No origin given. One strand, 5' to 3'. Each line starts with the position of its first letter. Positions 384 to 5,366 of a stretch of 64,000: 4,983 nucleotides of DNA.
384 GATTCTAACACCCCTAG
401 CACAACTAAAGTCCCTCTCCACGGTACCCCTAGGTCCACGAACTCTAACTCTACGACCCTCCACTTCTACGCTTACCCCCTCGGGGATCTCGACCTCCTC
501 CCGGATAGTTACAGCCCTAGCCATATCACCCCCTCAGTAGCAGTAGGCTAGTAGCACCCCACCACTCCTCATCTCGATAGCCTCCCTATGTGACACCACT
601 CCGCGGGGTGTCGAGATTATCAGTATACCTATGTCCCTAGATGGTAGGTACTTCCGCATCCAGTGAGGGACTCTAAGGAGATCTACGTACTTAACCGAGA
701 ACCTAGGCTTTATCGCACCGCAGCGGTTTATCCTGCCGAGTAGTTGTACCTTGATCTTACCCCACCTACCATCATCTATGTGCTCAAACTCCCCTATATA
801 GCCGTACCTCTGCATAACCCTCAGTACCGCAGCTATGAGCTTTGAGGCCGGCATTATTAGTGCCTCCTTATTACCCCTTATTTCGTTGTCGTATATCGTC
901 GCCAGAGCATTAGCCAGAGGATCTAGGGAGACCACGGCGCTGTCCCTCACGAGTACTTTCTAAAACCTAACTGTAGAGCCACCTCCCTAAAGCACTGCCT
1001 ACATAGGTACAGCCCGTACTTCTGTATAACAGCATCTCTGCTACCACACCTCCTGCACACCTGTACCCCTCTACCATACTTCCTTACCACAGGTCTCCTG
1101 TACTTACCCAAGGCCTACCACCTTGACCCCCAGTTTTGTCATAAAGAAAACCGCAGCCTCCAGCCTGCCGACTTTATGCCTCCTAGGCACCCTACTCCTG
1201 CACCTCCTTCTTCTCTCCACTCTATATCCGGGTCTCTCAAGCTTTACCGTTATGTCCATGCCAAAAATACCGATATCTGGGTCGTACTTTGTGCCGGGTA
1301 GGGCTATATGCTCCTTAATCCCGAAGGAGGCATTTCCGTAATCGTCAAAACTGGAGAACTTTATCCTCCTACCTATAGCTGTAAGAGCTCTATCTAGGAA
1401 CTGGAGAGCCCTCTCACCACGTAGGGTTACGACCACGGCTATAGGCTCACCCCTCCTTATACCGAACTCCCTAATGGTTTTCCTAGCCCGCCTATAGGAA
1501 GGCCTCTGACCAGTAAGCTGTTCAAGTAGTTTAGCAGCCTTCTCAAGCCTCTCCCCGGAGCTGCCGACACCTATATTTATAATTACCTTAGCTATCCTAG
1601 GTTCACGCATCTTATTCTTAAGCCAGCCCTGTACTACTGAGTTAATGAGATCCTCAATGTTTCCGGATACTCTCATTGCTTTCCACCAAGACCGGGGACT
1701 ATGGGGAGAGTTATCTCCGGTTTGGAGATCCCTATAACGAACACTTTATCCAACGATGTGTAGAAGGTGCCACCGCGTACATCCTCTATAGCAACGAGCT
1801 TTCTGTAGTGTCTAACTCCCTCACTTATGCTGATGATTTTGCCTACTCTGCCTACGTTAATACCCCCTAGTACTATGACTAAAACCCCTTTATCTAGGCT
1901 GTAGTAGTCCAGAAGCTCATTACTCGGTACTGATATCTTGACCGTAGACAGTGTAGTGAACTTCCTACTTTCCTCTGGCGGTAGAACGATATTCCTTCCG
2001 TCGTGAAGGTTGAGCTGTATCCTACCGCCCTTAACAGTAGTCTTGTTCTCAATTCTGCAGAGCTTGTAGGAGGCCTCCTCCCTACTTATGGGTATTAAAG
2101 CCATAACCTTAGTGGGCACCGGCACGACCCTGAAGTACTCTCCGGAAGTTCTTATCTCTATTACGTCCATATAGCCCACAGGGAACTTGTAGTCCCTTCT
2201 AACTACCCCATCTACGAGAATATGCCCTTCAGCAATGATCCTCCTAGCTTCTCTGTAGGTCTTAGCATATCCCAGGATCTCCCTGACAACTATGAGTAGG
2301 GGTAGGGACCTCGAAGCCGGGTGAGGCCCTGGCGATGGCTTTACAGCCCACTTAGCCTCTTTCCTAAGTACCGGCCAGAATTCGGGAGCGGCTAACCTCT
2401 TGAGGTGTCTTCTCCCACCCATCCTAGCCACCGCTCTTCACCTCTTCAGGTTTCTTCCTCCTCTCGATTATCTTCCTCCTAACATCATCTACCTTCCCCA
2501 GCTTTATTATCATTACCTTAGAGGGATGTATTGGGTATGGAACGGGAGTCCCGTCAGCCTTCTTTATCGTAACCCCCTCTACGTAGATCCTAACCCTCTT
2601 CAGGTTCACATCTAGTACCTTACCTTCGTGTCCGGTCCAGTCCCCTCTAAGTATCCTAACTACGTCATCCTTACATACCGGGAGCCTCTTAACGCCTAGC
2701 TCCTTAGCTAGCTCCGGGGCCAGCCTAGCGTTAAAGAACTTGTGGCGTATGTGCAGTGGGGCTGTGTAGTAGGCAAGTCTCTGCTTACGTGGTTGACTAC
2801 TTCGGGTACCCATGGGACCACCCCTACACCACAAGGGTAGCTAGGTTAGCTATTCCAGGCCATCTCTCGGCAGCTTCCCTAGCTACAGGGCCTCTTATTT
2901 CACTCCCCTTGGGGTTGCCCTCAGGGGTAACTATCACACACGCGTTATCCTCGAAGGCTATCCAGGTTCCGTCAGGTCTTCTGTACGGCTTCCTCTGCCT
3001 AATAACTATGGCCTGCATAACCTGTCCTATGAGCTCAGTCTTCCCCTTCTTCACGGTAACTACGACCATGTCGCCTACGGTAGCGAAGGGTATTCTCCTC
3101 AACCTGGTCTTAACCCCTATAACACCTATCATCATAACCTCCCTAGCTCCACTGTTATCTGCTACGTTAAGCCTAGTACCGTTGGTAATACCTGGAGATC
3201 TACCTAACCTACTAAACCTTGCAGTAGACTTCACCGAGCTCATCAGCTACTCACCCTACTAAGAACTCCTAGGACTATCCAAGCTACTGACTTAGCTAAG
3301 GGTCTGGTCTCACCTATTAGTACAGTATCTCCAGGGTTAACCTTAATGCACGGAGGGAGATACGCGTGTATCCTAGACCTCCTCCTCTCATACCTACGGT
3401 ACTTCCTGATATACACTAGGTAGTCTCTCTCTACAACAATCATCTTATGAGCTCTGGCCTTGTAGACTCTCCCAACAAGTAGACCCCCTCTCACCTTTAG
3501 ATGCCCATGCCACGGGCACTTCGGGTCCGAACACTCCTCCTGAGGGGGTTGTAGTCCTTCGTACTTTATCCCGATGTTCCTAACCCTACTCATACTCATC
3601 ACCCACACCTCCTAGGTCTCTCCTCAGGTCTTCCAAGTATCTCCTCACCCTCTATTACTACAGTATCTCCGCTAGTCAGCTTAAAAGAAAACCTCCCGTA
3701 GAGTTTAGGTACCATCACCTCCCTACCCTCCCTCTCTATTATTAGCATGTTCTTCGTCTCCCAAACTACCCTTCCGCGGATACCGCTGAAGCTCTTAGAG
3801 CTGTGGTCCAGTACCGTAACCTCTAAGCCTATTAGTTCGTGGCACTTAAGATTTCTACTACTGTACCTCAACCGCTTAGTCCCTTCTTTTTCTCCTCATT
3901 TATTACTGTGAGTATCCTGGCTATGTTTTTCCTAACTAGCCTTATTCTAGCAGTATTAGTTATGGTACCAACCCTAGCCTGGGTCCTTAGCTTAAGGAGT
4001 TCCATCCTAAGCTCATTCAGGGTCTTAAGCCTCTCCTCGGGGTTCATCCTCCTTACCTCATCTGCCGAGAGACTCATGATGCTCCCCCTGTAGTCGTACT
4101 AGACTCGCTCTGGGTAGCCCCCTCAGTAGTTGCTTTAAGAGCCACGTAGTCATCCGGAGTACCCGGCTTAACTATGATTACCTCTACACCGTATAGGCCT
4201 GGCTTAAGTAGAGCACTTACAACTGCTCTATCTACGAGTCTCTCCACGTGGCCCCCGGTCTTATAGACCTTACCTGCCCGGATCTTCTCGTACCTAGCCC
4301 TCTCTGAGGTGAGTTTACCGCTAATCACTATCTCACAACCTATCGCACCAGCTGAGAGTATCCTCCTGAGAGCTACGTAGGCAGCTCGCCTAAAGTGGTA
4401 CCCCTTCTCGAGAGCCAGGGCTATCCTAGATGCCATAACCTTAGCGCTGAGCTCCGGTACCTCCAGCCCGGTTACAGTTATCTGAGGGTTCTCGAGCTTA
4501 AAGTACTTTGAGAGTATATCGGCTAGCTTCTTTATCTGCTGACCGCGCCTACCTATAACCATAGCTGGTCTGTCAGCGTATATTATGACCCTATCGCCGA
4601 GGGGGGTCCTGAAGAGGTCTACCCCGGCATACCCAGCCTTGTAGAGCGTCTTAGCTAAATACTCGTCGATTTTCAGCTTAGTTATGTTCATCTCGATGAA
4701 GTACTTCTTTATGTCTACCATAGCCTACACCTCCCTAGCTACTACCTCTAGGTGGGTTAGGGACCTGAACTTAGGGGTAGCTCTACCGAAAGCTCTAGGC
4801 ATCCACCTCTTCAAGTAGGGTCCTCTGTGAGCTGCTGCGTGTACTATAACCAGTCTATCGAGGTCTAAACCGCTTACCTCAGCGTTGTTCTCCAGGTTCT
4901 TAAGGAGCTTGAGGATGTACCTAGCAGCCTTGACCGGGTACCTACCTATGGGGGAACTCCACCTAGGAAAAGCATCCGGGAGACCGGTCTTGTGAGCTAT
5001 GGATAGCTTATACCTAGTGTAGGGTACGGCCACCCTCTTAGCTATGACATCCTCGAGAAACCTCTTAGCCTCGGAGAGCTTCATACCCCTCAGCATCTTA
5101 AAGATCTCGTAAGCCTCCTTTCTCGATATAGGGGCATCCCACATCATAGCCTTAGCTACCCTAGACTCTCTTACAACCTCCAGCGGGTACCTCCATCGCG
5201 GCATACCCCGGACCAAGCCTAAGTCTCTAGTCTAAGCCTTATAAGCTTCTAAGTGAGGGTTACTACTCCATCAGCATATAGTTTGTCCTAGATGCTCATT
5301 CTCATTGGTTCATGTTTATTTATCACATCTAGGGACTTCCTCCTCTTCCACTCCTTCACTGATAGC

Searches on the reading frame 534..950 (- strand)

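Call 49: search_protein_families(library=pfam, proteins=[window:534-950:-], max_evalue=0.001)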
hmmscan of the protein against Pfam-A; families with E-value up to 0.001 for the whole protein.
window:534-950:- (138 aa): 1 family
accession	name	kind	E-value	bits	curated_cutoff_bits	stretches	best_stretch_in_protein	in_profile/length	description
PF00410.24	Ribosomal_S8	-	8.1e-21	74.7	24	1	10-138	1-126/126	Ribosomal protein S8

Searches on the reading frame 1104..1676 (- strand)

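Call 49: search_protein_families(library=pfam, proteins=[window:1104-1676:-], max_evalue=0.001)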
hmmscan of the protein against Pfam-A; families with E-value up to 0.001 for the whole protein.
window:1104-1676:- (190 aa): 2 families
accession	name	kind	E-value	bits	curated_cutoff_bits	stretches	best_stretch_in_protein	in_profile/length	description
PF00281.24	Ribosomal_L5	-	7e-23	81.1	34.9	1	21-74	1-57/57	Ribosomal protein L5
PF00673.26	Ribosomal_L5_C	-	7.7e-23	80.9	27.8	1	78-155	1-81/94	ribosomal L5P family C-terminus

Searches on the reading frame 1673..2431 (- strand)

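Call 49: search_protein_families(library=pfam, proteins=[window:1673-2431:-], max_evalue=0.001)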
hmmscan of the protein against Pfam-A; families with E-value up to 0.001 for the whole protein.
window:1673-2431:- (252 aa): 3 families
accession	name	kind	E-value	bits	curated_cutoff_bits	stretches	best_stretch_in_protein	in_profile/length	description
PF00900.26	Ribosomal_S4e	-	3.6e-27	94.4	25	1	97-172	2-74/75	Ribosomal family S4e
PF08071.17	RS4NT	-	1.8e-18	66.7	27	1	4-39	1-36/37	RS4NT (NUC023) domain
PF01479.30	S4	-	4.2e-10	39.6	22.8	1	51-91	8-48/48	S4 domain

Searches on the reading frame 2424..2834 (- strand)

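Call 49: search_protein_families(library=pfam, proteins=[window:2424-2834:-], max_evalue=0.001)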
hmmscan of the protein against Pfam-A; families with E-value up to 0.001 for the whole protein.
window:2424-2834:- (136 aa): 2 families
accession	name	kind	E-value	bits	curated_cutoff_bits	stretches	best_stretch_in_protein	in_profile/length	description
PF16906.11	Ribosomal_L26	-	6.6e-30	103.8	28.8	1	12-126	1-82/82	Ribosomal proteins L26 eukaryotic, L24P archaeal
PF00467.35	KOW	-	3.1e-06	27.2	22.3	1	55-86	1-32/32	KOW motif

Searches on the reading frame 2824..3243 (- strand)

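Call 49: search_protein_families(library=pfam, proteins=[window:2824-3243:-], max_evalue=0.001)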
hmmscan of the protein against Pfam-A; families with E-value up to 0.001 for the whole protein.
window:2824-3243:- (139 aa): 1 family
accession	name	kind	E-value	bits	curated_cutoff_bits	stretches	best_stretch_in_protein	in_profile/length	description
PF00238.24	Ribosomal_L14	-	4e-43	146.7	23.6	1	19-139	2-122/122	Ribosomal protein L14p/L23e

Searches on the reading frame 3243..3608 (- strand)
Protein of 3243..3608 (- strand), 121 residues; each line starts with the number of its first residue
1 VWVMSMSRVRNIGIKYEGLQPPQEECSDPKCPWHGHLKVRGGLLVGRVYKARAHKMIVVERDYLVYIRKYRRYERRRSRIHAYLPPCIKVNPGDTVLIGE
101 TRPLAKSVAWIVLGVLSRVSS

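Call 49: search_protein_families(library=pfam, proteins=[window:3243-3608:-], max_evalue=0.001)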
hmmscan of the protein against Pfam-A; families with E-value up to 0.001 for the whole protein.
window:3243-3608:- (121 aa): 1 family
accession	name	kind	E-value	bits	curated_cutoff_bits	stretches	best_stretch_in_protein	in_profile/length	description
PF00366.26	Ribosomal_S17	-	8.3e-22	77.5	25.9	1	46-113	1-67/68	Ribosomal protein S17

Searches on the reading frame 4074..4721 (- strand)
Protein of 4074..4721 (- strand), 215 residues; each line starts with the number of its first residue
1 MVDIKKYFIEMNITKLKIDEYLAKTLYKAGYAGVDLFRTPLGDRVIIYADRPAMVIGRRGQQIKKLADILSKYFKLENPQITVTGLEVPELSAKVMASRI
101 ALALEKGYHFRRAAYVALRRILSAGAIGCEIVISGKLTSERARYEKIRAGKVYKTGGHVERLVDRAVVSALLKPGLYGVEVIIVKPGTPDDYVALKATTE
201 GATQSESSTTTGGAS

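Call 49: search_protein_families(library=pfam, proteins=[window:4074-4721:-], max_evalue=0.001)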
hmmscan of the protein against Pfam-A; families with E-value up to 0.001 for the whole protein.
window:4074-4721:- (215 aa): 2 families
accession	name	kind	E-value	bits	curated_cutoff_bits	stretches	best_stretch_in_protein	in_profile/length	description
PF00189.25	Ribosomal_S3_C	-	1.6e-24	86.6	34.1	1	100-183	1-83/83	Ribosomal protein S3, C-terminal domain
PF07650.23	KH_2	-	1.4e-14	54.1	22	1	17-88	1-73/78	KH domain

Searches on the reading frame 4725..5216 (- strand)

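Call 49: search_protein_families(library=pfam, proteins=[window:4725-5216:-], max_evalue=0.001)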
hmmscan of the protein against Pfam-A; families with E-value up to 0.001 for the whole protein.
window:4725-5216:- (163 aa): 1 family
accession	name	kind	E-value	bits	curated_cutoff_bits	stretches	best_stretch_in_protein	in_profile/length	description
PF00237.24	Ribosomal_L22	-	4.9e-27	94.6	28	1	25-160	3-103/104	Ribosomal protein L22p/L17e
